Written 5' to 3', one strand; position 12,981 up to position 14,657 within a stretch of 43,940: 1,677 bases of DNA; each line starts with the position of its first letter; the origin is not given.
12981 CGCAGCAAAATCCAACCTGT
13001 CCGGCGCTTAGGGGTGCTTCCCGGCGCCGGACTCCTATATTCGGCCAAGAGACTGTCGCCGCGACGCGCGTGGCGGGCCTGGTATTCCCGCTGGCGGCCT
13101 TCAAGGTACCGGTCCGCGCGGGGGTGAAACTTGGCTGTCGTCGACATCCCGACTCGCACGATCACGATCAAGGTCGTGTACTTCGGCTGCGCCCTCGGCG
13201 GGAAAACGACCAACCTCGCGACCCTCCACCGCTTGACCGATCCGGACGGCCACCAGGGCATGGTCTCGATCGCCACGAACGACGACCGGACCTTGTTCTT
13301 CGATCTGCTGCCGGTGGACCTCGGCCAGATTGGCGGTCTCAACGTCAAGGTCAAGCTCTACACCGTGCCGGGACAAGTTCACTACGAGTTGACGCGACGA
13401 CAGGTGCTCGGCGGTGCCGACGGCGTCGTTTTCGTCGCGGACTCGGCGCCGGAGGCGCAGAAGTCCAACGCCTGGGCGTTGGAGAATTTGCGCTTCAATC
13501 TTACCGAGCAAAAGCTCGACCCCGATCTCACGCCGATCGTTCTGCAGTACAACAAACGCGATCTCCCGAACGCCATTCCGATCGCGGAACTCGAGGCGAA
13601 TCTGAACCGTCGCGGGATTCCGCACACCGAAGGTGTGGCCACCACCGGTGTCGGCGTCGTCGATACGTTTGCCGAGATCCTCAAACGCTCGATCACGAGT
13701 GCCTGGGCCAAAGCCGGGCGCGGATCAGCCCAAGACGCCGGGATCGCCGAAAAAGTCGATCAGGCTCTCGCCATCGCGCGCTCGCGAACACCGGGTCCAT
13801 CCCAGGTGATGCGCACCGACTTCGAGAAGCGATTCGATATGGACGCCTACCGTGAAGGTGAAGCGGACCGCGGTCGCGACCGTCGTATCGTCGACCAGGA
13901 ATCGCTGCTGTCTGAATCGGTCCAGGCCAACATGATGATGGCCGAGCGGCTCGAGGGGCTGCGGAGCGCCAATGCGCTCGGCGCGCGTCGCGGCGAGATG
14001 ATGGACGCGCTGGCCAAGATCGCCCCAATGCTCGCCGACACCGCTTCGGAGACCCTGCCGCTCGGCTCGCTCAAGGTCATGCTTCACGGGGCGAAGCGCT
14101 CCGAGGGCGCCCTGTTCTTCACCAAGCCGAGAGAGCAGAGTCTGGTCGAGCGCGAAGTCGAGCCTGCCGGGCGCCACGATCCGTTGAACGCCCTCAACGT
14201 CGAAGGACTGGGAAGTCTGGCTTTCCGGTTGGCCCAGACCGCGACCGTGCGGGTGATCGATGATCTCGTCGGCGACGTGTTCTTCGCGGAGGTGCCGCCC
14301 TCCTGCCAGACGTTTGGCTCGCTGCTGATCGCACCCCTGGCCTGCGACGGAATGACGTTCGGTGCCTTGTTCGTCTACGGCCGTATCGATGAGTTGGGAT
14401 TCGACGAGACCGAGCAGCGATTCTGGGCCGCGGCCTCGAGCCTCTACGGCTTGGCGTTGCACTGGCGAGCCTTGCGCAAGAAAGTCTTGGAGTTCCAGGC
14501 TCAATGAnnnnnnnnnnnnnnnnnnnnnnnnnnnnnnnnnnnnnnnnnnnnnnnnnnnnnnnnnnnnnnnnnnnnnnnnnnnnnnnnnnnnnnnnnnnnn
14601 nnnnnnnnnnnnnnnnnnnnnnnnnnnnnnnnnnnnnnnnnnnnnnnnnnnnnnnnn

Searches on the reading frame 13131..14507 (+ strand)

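Call 8: search_protein_families(library=pfam, proteins=[window:13131-14507:+], max_evalue=0.01)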
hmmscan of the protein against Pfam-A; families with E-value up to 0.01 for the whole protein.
window:13131-14507:+ (458 aa): 4 families
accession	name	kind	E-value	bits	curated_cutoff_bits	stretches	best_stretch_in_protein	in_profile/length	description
PF00025.27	Arf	-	0.00014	21.9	22.3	1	70-164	56-146/174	ADP-ribosylation factor family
PF00071.28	Ras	-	0.0018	18.3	21.6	1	67-186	43-159/162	Ras family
PF13185.12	GAF_2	-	0.0028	18.3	28.6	1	327-444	23-136/136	GAF domain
PF01590.32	GAF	-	0.0098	16.9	22.4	0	344-443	35-133/133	GAF domain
